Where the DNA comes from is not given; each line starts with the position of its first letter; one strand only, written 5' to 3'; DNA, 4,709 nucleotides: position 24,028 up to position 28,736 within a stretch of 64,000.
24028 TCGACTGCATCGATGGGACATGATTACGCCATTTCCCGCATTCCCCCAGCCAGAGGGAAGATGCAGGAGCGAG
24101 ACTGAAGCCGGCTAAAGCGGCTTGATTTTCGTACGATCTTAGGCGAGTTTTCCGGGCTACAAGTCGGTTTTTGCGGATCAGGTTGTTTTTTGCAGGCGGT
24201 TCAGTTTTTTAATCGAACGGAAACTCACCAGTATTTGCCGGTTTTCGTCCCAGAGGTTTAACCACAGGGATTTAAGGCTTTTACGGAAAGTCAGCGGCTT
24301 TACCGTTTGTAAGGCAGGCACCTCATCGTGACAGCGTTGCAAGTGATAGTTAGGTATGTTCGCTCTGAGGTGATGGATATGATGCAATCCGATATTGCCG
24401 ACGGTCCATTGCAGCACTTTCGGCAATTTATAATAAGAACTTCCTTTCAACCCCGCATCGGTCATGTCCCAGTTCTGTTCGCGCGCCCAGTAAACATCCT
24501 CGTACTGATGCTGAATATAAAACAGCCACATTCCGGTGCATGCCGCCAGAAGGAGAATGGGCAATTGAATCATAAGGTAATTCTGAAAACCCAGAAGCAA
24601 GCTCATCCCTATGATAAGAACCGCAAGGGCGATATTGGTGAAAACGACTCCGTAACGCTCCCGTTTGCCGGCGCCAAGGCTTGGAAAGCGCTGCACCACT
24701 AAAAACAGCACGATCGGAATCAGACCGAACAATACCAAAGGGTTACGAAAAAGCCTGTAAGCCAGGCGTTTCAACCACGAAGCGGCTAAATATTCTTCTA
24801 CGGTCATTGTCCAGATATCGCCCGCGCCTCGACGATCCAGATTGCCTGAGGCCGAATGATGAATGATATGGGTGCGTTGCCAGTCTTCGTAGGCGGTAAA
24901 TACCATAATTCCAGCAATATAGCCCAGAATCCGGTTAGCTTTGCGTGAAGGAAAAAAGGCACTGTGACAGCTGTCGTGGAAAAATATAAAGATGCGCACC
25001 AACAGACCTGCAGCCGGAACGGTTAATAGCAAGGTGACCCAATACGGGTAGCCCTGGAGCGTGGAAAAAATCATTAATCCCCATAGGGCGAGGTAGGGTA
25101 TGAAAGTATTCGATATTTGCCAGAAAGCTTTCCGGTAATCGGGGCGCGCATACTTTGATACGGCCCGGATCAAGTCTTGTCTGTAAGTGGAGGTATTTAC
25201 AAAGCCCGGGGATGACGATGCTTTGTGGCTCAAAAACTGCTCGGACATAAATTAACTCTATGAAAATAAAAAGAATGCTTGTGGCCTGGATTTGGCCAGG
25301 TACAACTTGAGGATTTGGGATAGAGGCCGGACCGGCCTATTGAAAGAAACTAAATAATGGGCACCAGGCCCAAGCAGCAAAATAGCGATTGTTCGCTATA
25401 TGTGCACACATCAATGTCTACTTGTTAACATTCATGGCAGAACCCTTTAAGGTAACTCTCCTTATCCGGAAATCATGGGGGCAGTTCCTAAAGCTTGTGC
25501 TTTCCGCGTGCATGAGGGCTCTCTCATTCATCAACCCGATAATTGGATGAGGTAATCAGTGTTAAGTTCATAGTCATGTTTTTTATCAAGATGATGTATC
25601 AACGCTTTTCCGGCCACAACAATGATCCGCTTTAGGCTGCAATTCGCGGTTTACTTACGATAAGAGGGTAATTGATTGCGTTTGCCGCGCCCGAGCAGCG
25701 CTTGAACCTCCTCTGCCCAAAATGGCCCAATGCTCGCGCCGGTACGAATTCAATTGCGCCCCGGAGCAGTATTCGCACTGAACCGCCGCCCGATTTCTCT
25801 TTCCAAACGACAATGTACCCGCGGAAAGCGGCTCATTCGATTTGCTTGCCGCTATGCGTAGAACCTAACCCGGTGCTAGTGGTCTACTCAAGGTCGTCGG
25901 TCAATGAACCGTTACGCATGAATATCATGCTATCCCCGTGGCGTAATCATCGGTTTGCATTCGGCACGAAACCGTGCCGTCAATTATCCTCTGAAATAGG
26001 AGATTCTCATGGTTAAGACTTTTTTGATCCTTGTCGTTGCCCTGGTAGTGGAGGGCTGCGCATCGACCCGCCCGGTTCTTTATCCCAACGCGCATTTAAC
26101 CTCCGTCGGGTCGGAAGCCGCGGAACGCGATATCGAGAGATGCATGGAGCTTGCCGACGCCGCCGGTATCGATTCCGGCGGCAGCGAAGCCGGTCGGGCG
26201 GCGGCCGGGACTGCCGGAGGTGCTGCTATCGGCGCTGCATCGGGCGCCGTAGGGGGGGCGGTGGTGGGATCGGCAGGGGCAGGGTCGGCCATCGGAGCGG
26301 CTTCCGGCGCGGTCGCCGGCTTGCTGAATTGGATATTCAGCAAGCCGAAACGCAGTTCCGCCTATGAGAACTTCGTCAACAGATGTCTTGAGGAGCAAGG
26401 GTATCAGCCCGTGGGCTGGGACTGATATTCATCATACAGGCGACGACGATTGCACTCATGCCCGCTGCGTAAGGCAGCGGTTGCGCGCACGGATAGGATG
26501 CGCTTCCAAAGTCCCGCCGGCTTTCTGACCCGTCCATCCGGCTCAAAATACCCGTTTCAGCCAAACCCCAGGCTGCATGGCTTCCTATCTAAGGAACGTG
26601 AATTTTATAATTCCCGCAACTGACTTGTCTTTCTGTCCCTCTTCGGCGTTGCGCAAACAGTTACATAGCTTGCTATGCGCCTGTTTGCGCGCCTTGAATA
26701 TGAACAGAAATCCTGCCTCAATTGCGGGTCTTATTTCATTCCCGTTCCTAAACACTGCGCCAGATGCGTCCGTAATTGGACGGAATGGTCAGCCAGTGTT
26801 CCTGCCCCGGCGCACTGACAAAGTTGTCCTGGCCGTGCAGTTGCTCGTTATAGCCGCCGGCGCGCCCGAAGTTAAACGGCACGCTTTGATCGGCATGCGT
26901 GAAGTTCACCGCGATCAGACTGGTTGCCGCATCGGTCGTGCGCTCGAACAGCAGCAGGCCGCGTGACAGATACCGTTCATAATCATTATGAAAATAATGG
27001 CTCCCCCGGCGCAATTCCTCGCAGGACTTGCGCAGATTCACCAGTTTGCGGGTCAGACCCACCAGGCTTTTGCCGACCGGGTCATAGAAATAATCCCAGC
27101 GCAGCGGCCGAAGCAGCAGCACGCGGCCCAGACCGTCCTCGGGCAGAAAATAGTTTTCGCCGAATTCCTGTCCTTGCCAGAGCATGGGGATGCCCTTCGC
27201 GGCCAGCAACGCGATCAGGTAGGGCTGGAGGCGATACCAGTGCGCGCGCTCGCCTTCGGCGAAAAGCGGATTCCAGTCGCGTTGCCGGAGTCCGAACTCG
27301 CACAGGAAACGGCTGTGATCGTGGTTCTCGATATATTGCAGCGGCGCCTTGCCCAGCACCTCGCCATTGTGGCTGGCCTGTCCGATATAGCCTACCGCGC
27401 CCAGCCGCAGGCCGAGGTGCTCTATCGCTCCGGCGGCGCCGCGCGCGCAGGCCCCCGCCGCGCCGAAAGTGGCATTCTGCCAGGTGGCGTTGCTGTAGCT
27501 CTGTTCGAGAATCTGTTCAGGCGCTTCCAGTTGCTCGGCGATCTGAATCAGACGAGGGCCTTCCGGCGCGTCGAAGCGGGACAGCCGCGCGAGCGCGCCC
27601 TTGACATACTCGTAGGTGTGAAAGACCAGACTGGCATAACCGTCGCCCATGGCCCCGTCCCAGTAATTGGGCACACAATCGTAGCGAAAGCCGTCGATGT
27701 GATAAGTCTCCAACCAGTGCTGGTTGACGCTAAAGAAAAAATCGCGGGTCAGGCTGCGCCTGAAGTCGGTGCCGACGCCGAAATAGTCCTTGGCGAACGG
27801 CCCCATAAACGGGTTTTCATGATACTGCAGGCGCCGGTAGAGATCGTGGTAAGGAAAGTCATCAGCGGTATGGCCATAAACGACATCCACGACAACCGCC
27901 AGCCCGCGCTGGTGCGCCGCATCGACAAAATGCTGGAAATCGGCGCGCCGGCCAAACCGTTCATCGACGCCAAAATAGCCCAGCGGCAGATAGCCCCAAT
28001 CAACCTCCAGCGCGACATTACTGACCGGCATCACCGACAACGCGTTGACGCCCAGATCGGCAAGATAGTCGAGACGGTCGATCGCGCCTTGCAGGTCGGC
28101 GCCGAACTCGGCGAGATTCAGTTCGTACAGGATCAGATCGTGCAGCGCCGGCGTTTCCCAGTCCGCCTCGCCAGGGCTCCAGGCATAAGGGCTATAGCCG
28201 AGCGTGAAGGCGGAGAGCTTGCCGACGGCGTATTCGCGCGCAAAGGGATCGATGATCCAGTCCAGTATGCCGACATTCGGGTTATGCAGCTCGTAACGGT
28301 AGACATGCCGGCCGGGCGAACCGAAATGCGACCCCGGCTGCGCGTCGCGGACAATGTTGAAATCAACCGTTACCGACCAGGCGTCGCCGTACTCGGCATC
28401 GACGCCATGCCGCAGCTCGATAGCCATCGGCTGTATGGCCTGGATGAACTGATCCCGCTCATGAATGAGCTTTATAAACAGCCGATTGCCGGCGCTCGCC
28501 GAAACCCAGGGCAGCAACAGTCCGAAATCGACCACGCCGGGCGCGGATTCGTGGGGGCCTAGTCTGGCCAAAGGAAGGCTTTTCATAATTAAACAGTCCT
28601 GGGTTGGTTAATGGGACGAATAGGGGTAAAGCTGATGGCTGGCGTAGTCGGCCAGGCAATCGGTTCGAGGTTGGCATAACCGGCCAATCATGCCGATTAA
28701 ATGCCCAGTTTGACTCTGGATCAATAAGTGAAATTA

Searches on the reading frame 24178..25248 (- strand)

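Call 7: search_protein_families(library=pfam, proteins=[window:24178-25248:-], max_evalue=0.001)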
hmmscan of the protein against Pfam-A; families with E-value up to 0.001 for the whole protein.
window:24178-25248:- (356 aa): 1 family
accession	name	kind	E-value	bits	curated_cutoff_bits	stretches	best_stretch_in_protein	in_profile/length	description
PF00487.30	FA_desaturase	-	3.5e-29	102.7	29.7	1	70-312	3-240/253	Fatty acid desaturase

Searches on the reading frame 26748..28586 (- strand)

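Call 7: search_protein_families(library=pfam, proteins=[window:26748-28586:-], max_evalue=0.001)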
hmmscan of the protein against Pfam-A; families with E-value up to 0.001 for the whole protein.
window:26748-28586:- (612 aa): 1 family
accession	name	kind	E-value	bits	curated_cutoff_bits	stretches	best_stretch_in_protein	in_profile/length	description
PF00128.31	Alpha-amylase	-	4.2e-26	92.6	22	2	164-250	17-102/446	Alpha amylase, catalytic domain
